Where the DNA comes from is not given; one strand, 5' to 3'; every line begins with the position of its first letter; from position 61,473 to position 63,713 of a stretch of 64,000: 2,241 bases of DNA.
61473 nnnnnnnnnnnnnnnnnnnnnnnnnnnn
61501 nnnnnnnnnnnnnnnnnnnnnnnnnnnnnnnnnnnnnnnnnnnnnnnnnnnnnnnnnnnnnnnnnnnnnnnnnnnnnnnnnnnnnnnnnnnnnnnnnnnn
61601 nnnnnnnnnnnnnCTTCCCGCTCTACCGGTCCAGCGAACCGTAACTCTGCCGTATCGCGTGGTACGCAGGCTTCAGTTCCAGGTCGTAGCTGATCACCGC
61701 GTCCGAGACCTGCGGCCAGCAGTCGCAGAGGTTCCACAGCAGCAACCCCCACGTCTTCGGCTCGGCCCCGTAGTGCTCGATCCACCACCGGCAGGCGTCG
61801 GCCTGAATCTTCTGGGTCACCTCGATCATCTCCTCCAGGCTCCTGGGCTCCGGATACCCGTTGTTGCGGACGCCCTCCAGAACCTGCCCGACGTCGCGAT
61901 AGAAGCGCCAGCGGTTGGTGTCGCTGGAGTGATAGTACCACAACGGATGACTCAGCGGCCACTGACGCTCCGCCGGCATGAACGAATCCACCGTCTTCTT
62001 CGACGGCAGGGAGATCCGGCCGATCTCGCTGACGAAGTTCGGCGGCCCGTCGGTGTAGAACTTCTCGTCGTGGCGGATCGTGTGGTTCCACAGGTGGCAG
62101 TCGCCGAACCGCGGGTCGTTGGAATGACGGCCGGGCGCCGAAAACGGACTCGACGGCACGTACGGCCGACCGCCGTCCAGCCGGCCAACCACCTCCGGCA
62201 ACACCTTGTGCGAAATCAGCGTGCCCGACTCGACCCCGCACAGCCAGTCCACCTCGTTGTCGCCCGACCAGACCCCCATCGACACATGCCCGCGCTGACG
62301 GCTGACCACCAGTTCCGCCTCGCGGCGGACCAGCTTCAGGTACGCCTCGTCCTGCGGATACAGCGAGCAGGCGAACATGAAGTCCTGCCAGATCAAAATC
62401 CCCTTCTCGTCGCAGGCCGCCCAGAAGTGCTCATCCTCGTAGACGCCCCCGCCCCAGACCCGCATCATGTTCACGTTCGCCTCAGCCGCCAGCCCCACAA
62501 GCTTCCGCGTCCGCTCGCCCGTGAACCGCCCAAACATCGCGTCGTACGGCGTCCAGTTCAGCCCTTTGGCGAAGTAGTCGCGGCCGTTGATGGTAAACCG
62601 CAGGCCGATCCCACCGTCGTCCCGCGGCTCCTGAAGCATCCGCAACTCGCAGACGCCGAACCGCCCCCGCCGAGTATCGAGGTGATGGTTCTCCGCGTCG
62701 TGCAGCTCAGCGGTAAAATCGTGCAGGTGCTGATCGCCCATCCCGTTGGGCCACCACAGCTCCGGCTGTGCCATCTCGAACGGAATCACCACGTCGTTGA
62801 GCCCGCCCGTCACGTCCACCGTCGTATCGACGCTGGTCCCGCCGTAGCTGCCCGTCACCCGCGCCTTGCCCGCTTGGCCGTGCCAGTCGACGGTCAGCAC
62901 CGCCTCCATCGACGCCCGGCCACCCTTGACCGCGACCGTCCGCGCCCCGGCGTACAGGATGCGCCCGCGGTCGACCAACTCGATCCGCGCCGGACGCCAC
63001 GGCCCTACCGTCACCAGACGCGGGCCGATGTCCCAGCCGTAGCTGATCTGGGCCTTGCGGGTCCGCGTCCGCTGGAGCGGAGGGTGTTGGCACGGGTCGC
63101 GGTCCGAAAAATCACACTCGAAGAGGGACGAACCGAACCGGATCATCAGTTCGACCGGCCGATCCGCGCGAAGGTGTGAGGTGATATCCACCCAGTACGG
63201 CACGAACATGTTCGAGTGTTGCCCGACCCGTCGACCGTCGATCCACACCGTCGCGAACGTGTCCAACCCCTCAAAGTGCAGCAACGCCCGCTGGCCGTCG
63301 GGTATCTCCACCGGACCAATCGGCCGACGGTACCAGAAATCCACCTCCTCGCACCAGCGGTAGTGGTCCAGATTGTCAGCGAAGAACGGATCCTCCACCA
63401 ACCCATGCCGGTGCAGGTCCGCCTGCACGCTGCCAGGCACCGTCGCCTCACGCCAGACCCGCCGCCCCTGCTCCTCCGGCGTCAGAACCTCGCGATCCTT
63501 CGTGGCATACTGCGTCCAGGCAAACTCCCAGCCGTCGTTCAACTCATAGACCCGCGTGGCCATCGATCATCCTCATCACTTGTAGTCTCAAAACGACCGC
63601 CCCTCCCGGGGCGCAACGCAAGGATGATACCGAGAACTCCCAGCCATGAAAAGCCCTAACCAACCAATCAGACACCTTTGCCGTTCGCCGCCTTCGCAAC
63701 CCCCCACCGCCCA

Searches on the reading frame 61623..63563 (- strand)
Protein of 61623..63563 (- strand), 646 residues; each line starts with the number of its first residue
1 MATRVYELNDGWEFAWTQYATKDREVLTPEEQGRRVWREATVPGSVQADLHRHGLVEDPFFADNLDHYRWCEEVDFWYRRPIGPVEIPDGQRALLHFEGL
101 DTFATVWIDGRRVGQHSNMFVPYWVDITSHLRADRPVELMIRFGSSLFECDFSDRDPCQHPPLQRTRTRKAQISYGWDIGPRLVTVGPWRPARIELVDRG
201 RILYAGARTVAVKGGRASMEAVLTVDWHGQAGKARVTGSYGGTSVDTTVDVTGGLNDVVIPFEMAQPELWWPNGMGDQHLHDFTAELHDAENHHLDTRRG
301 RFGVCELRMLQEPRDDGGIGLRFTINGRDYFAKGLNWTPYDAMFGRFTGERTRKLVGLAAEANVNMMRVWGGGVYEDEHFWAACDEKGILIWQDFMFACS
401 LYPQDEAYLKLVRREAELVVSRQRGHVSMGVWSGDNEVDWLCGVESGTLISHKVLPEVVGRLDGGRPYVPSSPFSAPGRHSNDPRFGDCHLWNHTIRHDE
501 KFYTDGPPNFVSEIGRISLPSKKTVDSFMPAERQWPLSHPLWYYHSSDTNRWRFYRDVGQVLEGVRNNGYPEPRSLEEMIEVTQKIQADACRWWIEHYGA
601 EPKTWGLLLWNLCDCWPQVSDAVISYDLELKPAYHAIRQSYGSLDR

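Call 13: search_protein_families(library=pfam, proteins=[window:61623-63563:-], max_evalue=0.001)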
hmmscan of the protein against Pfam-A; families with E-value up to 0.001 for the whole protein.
window:61623-63563:- (646 aa): 3 families
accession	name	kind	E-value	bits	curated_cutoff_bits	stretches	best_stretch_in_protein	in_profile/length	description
PF22666.2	Glyco_hydro_2_N2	-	1.8e-41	142.4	27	1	30-190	10-167/167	Glycosyl hydrolase 2 galactose-binding domain-like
PF00703.27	Glyco_hydro_2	-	4.8e-07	31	23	1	248-303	55-107/109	Glycosyl hydrolases family 2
PF02837.24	Glyco_hydro_2_N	-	5.1e-05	23.7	28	1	73-134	64-125/169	Glycosyl hydrolases family 2, sugar binding domain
